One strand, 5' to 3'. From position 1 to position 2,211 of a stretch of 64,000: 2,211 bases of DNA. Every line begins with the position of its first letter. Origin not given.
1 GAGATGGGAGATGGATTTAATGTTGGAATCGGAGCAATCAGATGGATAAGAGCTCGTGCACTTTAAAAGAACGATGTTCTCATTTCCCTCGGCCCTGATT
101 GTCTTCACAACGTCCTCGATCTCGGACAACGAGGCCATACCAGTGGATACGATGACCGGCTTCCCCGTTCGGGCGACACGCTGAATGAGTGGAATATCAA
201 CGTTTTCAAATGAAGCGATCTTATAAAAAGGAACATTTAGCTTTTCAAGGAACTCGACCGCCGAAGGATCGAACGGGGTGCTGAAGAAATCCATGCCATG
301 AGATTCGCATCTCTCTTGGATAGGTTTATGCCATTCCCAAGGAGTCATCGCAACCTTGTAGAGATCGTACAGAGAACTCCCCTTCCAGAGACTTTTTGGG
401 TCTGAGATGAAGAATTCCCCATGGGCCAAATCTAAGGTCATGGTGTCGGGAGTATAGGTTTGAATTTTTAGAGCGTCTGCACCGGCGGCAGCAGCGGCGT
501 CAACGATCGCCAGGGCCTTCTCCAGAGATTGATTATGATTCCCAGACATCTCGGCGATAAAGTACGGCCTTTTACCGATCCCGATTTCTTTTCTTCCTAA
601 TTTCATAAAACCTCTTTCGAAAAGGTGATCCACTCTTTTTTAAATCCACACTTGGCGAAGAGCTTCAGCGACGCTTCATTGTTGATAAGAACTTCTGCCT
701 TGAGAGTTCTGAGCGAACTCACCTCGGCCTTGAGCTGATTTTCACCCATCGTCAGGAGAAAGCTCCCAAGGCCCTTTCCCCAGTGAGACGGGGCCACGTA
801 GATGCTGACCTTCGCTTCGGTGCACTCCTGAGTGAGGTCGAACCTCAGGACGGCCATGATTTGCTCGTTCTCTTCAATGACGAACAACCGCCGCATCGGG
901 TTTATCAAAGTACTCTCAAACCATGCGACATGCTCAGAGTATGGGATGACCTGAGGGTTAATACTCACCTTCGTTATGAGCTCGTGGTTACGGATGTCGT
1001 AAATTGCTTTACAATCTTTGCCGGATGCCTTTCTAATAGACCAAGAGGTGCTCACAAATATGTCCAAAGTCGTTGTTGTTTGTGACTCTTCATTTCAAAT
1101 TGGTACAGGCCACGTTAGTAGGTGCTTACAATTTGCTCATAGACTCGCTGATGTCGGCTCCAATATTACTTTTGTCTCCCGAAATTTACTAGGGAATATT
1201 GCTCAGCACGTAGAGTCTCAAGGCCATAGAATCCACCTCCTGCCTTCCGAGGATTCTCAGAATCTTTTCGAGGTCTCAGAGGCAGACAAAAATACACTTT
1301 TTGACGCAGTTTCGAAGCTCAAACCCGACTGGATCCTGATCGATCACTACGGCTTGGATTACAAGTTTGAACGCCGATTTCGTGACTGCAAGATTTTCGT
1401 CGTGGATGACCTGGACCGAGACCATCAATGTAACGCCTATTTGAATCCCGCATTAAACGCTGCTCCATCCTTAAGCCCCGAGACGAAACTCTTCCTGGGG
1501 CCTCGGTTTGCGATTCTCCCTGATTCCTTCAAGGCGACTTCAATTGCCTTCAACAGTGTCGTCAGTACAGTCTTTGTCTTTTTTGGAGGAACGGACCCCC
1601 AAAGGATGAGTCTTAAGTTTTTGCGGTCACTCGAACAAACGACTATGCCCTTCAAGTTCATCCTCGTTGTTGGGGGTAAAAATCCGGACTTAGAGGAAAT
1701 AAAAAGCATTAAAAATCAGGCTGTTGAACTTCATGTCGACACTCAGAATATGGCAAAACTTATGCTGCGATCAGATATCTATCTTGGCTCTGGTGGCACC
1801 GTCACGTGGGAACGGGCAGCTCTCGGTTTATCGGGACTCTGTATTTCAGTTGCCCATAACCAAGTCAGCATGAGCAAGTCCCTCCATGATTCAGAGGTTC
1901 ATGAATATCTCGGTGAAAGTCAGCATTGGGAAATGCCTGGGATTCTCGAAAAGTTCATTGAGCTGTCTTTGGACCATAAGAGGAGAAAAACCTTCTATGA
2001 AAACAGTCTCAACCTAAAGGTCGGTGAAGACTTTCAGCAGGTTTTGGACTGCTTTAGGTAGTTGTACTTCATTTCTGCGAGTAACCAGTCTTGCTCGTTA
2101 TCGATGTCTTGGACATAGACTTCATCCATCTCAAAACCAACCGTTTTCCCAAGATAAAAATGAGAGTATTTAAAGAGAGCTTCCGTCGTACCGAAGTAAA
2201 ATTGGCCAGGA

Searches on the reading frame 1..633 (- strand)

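Call 5: search_protein_families(library=ncbifam, proteins=[window:1-633:-])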
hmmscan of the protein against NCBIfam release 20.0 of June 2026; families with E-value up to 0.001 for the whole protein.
window:1-633:- (211 aa): 4 families
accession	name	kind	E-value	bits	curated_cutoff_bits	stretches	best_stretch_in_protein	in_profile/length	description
TIGR03586.1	PseI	equivalog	8.4e-85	284.8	340.25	1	23-211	2-188/327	pseudaminic acid synthase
TIGR03569.1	NeuB_NnaB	equivalog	1.1e-47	162.7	399.65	1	24-210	2-188/329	N-acetylneuraminate synthase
TIGR01361.1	DAHP_synth_Bsub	equivalog_domain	0.00013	21.5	267.75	0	107-190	83-166/260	3-deoxy-7-phosphoheptulonate synthase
NF006421.0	PRK08673.1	subfamily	0.00024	20.4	335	0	106-190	151-235/338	3-deoxy-7-phosphoheptulonate synthase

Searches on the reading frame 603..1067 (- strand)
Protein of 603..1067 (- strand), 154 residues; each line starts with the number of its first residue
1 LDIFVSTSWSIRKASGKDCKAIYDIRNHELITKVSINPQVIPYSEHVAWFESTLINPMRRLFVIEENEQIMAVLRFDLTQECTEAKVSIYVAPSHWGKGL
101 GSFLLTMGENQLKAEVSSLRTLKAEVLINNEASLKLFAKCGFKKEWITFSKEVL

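Call 5: search_protein_families(library=ncbifam, proteins=[window:603-1067:-])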
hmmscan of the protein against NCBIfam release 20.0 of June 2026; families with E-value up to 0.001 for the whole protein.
window:603-1067:- (154 aa): 9 families
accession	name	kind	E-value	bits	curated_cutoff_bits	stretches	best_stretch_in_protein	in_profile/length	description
TIGR03585.1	PseH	equivalog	1.3e-18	67.6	93.1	1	17-145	9-136/156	UDP-4-amino-4,6-dideoxy-N-acetyl-beta-L-altrosamine N-acetyltransferase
NF040503.1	resist_ArsN1a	equivalog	2.7e-09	37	170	1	11-144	1-135/159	arsinothricin resistance N-acetyltransferase ArsN1 family A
TIGR01575.1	rimI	equivalog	6e-06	26.4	86.4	1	45-145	18-115/132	ribosomal protein S18-alanine N-acetyltransferase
NF058543.1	ActPatMycb56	equivalog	6.6e-05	21.9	460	1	65-141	197-273/317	acetyltransferase Pat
NF040502.1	PPT_acetyltrans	equivalog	7.4e-05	22.5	300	1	10-144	9-144/183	phosphinothricin N-acetyltransferase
NF005840.0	PRK07757.1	equivalog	0.00012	22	154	1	11-143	5-119/153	N-acetyltransferase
NF043067.1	AAC_6p_group_E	equivalog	0.00029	20.7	140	1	44-151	23-138/140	aminoglycoside 6'-N-acetyltransferase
NF007025.1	PRK09491.1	equivalog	0.00034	20.6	173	1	44-144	21-121/145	ribosomal protein S18-alanine N-acetyltransferase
NF040504.1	resist_ArsN1b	equivalog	0.00078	19.3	210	0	12-144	2-135/159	arsinothricin resistance N-acetyltransferase ArsN1 family B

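Call 6: search_protein_families(library=pfam, proteins=[window:603-1067:-])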
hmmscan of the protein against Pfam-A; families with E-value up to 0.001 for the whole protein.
window:603-1067:- (154 aa): 4 families
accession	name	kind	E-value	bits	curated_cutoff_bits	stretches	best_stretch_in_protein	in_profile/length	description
PF00583.31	Acetyltransf_1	-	7.6e-14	52.4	20.7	1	46-142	23-116/116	Acetyltransferase (GNAT) family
PF13508.13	Acetyltransf_7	-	6.9e-11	42.8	27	1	60-144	4-84/84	Acetyltransferase (GNAT) domain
PF13302.13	Acetyltransf_3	-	9.5e-11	43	25.4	1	11-143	4-138/138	Acetyltransferase (GNAT) domain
PF13420.13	Acetyltransf_4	-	6.8e-09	36.4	24.3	1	11-145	1-137/155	Acetyltransferase (GNAT) domain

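Call 46: find_homologous_proteins(query=window:603-1067:-)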
Query window:603-1067:- (154 aa): 1 proteins with E <= 0.001 among 10 candidates.
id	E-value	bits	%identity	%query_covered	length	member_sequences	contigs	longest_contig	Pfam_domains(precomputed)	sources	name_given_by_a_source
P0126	1.7e-53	199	97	63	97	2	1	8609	PF13420.14,PF13302.14,PF13508.14,PF00583.32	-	-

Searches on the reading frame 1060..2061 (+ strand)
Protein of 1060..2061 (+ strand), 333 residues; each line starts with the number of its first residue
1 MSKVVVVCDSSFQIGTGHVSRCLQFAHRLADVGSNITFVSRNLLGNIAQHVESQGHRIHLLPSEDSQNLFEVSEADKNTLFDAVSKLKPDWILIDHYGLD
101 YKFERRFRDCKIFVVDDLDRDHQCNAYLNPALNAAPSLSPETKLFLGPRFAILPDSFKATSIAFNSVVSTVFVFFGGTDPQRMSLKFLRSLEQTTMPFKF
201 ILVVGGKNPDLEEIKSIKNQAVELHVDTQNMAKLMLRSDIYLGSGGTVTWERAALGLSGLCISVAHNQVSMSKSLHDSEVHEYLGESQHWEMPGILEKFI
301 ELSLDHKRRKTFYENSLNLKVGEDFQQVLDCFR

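Call 5: search_protein_families(library=ncbifam, proteins=[window:1060-2061:+])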
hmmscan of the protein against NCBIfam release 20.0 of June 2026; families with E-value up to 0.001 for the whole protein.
window:1060-2061:+ (333 aa): 1 family
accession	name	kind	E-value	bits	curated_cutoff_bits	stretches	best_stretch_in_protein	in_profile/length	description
TIGR03590.1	PseG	equivalog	2.1e-63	214.6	153.55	1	3-275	2-280/280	UDP-2,4-diacetamido-2,4,6-trideoxy-beta-L-altropyranose hydrolase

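Call 6: search_protein_families(library=pfam, proteins=[window:1060-2061:+])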
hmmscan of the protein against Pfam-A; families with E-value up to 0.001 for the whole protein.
window:1060-2061:+ (333 aa): 0 families

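Call 24: search_protein_representatives(protein=window:1060-2061:+)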
Query: 333 residues. Proteins with E-value up to 0.001 (for the whole library): 18723; up to 1e-10: 10629; up to 1e-30: 1537. The best 150 are listed.
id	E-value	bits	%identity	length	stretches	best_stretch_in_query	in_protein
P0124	1.1e-215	731.3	96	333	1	1-333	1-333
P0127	8.5e-64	232.3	38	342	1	3-330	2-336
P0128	6.6e-63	229.3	40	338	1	3-333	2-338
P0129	4.7e-62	226.5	38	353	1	5-330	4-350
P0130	2.6e-61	224.1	40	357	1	4-332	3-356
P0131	2.8e-61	224.0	40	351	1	3-329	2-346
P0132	1.2e-57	212.1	38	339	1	4-332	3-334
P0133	2.0e-57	211.3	37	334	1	4-332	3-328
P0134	6.1e-57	209.7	40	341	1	3-332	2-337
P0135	6.4e-57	209.7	38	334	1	5-332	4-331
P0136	2.9e-56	207.5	38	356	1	5-329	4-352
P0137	1.1e-55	205.7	37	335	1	3-325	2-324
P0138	3.1e-55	204.1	40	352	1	1-327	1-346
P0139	1.5e-54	201.9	36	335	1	21-332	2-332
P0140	4.4e-54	200.3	35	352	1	3-330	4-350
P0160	1.5e-47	178.9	34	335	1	3-330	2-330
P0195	1.0e-43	166.3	33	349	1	4-330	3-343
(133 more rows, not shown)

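Call 52: find_encoding_contigs(protein=P0128, flank=6000, max_places=3)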
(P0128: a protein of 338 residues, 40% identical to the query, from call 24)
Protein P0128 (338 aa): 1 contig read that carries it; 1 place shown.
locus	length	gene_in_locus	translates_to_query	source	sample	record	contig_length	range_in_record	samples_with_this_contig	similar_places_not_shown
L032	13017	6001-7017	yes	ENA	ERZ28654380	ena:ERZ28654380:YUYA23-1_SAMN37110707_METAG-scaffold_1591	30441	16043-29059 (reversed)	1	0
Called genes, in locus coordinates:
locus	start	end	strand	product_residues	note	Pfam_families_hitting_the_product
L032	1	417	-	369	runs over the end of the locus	PF01370:Epimerase, PF04321:RmlD_sub_bind, PF16363:GDP_Man_Dehyd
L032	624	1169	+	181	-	PF00908:dTDP_sugar_isom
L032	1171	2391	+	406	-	PF08421:Methyltransf_13, PF13489:Methyltransf_23, PF08484:Methyltransf_14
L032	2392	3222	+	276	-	PF01370:Epimerase, PF04321:RmlD_sub_bind, PF16363:GDP_Man_Dehyd (faint)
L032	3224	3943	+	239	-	PF04989:RMNT_CmcI, PF13578:Methyltransf_24 (weak)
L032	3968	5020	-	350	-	PF03102:NeuB, PF08666:SAF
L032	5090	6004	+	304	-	PF13302:Acetyltransf_3, PF13420:Acetyltransf_4, PF13523:Acetyltransf_8 (faint), PF00583:Acetyltransf_1, PF01575:MaoC_dehydratas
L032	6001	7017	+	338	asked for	PF04101:Glyco_tran_28_C (weak)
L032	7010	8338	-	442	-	PF00202:Aminotran_3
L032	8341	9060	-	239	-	PF02348:CTP_transf_3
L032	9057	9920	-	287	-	PF00248:Aldo_ket_red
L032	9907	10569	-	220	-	PF01739:CheR (faint), PF13489:Methyltransf_23, PF13847:Methyltransf_31, PF08241:Methyltransf_11, PF08242:Methyltransf_12, PF13649:Methyltransf_25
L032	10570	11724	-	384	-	PF00155:Aminotran_1_2 (weak), PF01041:DegT_DnrJ_EryC1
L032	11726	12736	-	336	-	PF00106:adh_short (weak), PF01073:3Beta_HSD, PF01370:Epimerase, PF02719:Polysacc_synt_2, PF04321:RmlD_sub_bind, PF07993:NAD_binding_4, PF13460:NAD_binding_10, PF16363:GDP_Man_Dehyd, +1 more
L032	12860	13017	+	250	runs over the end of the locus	PF02348:CTP_transf_3, PF12804:NTP_transf_3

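Call 53: find_encoding_contigs(protein=P0127, flank=6000, max_places=3)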
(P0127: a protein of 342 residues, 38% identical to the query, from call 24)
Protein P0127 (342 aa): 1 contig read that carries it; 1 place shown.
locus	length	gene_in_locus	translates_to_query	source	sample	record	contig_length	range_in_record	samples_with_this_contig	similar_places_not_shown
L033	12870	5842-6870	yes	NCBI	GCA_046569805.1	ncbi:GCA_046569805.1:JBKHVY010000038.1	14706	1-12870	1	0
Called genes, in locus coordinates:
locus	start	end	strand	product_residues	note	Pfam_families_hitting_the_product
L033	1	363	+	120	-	PF00587:tRNA-synt_2b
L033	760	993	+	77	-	-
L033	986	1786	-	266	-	PF13679:Methyltransf_32, PF13847:Methyltransf_31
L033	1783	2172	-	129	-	-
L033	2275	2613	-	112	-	PF00076:RRM_1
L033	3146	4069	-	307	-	PF04932:Wzy_C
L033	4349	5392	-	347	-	PF03102:NeuB, PF08666:SAF (weak)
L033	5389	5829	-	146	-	PF13302:Acetyltransf_3, PF00583:Acetyltransf_1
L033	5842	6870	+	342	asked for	PF04101:Glyco_tran_28_C (weak)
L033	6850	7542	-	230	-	PF02348:CTP_transf_3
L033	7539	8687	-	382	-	PF00155:Aminotran_1_2 (weak), PF01041:DegT_DnrJ_EryC1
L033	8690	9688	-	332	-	PF00106:adh_short (weak), PF01073:3Beta_HSD, PF01370:Epimerase, PF02719:Polysacc_synt_2, PF04321:RmlD_sub_bind (weak), PF05368:NmrA, PF13460:NAD_binding_10, PF16363:GDP_Man_Dehyd, +1 more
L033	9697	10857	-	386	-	-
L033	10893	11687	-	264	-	PF03328:HpcH_HpaI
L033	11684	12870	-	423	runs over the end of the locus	PF03023:MurJ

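Call 55: find_encoding_contigs(protein=P0129, flank=5000, max_places=2)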
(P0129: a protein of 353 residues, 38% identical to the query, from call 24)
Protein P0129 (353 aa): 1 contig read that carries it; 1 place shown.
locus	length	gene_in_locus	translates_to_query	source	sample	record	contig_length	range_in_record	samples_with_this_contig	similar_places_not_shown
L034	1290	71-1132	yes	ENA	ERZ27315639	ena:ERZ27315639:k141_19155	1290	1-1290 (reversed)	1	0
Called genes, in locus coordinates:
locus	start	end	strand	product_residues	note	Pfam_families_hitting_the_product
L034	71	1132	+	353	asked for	-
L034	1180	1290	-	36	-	?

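Call 56: find_encoding_contigs(protein=P0130, flank=5000, max_places=2)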
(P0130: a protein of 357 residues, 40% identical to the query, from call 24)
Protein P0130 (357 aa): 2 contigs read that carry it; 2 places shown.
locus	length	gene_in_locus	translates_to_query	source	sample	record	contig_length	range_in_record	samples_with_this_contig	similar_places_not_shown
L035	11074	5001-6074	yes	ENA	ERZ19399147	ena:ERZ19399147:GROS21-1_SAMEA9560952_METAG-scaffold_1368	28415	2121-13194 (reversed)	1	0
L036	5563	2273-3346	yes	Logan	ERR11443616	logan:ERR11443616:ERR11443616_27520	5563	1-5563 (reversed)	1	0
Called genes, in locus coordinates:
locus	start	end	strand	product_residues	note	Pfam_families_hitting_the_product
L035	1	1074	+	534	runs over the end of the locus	-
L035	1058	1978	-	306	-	PF27889:PLP_IMCC1989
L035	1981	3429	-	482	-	PF05159:Capsule_synth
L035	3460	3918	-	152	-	PF13302:Acetyltransf_3, PF00583:Acetyltransf_1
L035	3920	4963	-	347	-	PF03102:NeuB, PF08666:SAF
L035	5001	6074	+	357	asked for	-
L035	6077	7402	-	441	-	PF00202:Aminotran_3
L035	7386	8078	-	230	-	PF02348:CTP_transf_3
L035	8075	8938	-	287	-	PF00248:Aldo_ket_red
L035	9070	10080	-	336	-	PF00155:Aminotran_1_2, PF01041:DegT_DnrJ_EryC1, PF01212:Beta_elim_lyase (faint)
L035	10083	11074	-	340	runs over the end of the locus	PF00106:adh_short (weak), PF01370:Epimerase, PF02719:Polysacc_synt_2, PF04321:RmlD_sub_bind (weak), PF01073:3Beta_HSD, PF07993:NAD_binding_4, PF13460:NAD_binding_10, PF16363:GDP_Man_Dehyd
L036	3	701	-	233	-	?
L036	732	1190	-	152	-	PF13302:Acetyltransf_3, PF00583:Acetyltransf_1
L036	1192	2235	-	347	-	PF03102:NeuB, PF08666:SAF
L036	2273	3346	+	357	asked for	-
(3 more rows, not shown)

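Call 57: find_encoding_contigs(protein=P0131, flank=5000, max_places=2)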
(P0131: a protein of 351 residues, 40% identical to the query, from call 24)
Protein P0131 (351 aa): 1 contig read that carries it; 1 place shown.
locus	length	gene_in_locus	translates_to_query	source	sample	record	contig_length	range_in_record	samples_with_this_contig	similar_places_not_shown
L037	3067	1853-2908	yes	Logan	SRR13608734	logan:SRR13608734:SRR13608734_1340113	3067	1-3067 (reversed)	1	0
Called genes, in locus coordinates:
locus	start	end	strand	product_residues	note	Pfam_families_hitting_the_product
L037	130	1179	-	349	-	PF03102:NeuB, PF08666:SAF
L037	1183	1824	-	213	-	PF00551:Formyl_trans_N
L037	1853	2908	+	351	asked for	-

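Call 59: find_encoding_contigs(protein=P0132, flank=4000, max_places=2)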
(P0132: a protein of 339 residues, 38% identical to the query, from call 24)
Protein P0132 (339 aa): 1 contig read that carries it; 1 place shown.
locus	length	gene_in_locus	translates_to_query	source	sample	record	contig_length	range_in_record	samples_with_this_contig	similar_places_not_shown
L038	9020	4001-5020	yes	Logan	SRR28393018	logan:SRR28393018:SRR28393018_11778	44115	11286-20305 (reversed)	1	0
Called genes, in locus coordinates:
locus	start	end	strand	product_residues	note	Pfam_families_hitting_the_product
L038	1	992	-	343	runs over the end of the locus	PF05721:PhyH (weak)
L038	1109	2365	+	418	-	PF13483:Lactamase_B_3 (weak)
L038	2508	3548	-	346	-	PF03102:NeuB, PF08666:SAF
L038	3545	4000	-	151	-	PF13302:Acetyltransf_3, PF13420:Acetyltransf_4, PF00583:Acetyltransf_1, PF13673:Acetyltransf_10 (faint), PF13508:Acetyltransf_7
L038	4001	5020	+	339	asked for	-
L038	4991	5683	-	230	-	PF02348:CTP_transf_3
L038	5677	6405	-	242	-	PF00106:adh_short, PF01370:Epimerase, PF08659:KR (weak), PF13561:adh_short_C2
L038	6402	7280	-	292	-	PF01408:GFO_IDH_MocA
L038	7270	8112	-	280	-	PF00248:Aldo_ket_red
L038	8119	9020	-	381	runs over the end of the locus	PF00155:Aminotran_1_2, PF01041:DegT_DnrJ_EryC1, PF01212:Beta_elim_lyase (weak)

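Call 60: find_encoding_contigs(protein=P0134, flank=4000, max_places=2)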
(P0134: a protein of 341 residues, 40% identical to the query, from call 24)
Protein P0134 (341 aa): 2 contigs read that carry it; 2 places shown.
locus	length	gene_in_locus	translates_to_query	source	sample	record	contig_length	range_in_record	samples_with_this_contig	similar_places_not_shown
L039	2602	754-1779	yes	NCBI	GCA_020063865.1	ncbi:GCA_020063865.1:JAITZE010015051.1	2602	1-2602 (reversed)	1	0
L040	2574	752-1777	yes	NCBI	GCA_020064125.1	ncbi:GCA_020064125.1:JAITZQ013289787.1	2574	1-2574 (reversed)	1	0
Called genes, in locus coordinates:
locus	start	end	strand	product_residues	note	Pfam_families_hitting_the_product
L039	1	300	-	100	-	?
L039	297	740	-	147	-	PF13302:Acetyltransf_3, PF00583:Acetyltransf_1, PF13508:Acetyltransf_7 (faint)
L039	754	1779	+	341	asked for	-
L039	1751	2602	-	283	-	?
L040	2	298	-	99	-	?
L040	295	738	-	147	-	PF13302:Acetyltransf_3, PF00583:Acetyltransf_1, PF13508:Acetyltransf_7 (faint)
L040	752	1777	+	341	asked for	-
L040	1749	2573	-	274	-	?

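Call 61: find_encoding_contigs(protein=P0138, flank=4000, max_places=2)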
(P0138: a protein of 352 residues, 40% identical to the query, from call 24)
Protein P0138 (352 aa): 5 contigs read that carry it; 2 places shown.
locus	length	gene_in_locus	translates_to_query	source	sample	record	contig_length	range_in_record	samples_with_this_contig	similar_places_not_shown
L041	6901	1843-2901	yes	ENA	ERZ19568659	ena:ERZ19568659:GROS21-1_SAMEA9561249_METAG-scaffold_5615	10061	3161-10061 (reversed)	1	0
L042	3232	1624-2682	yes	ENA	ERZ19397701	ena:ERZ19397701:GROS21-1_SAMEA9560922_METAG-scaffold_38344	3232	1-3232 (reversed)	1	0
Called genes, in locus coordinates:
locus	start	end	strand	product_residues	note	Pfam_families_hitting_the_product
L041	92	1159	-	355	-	-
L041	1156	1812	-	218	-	PF00551:Formyl_trans_N (weak)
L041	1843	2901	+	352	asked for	-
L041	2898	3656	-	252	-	PF00977:His_biosynth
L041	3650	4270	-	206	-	PF00117:GATase, PF07685:GATase_3 (weak)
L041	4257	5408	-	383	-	-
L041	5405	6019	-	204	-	PF08242:Methyltransf_12 (faint), PF13649:Methyltransf_25 (weak)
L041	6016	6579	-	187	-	PF02348:CTP_transf_3 (weak)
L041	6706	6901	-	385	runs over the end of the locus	PF01041:DegT_DnrJ_EryC1, PF00155:Aminotran_1_2 (faint)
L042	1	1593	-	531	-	?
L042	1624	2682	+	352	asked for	-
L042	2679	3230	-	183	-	?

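Call 65: find_encoding_contigs(protein=P0160, flank=3500, max_places=2)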
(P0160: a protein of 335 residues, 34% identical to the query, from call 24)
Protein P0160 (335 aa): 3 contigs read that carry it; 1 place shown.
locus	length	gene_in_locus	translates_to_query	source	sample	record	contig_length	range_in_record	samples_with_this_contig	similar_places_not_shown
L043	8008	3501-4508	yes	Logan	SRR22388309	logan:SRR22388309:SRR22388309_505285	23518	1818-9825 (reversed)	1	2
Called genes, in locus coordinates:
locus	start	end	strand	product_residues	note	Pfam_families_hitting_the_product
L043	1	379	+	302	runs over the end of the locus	PF01209:Ubie_methyltran (faint), PF08241:Methyltransf_11, PF13649:Methyltransf_25, PF13847:Methyltransf_31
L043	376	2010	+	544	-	PF00664:ABC_membrane (weak), PF00005:ABC_tran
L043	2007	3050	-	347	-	PF03102:NeuB, PF08666:SAF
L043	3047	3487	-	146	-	PF13302:Acetyltransf_3, PF00583:Acetyltransf_1, PF13673:Acetyltransf_10 (weak)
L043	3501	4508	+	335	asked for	PF04007:DUF354 (weak)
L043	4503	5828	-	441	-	PF00202:Aminotran_3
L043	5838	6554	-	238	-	PF02348:CTP_transf_3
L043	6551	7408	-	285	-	PF00248:Aldo_ket_red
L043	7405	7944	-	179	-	PF13302:Acetyltransf_3, PF13420:Acetyltransf_4 (weak)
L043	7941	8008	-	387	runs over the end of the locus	PF00155:Aminotran_1_2 (weak), PF01041:DegT_DnrJ_EryC1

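Call 66: find_encoding_contigs(protein=P0195, flank=3500, max_places=2)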
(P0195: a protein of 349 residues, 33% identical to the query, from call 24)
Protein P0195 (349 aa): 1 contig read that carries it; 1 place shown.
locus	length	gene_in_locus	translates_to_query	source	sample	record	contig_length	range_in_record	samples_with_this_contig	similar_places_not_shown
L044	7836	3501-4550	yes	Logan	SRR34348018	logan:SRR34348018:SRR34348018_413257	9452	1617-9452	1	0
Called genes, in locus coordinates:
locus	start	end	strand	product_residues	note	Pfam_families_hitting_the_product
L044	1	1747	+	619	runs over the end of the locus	PF20157:Maf_flag10_N (weak), PF01973:MptE-like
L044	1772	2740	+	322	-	PF00106:adh_short, PF01073:3Beta_HSD, PF01370:Epimerase, PF02719:Polysacc_synt_2, PF04321:RmlD_sub_bind, PF05368:NmrA, PF16363:GDP_Man_Dehyd, PF13460:NAD_binding_10, +2 more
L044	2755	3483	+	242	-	PF02348:CTP_transf_3, PF12804:NTP_transf_3 (weak)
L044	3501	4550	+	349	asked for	PF04101:Glyco_tran_28_C (weak)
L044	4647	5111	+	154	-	PF00583:Acetyltransf_1, PF13302:Acetyltransf_3, PF13420:Acetyltransf_4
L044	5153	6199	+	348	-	PF03102:NeuB, PF08666:SAF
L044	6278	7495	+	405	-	PF00155:Aminotran_1_2, PF01041:DegT_DnrJ_EryC1, PF00266:Aminotran_5 (weak), PF01053:Cys_Met_Meta_PP, PF01212:Beta_elim_lyase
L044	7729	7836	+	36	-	?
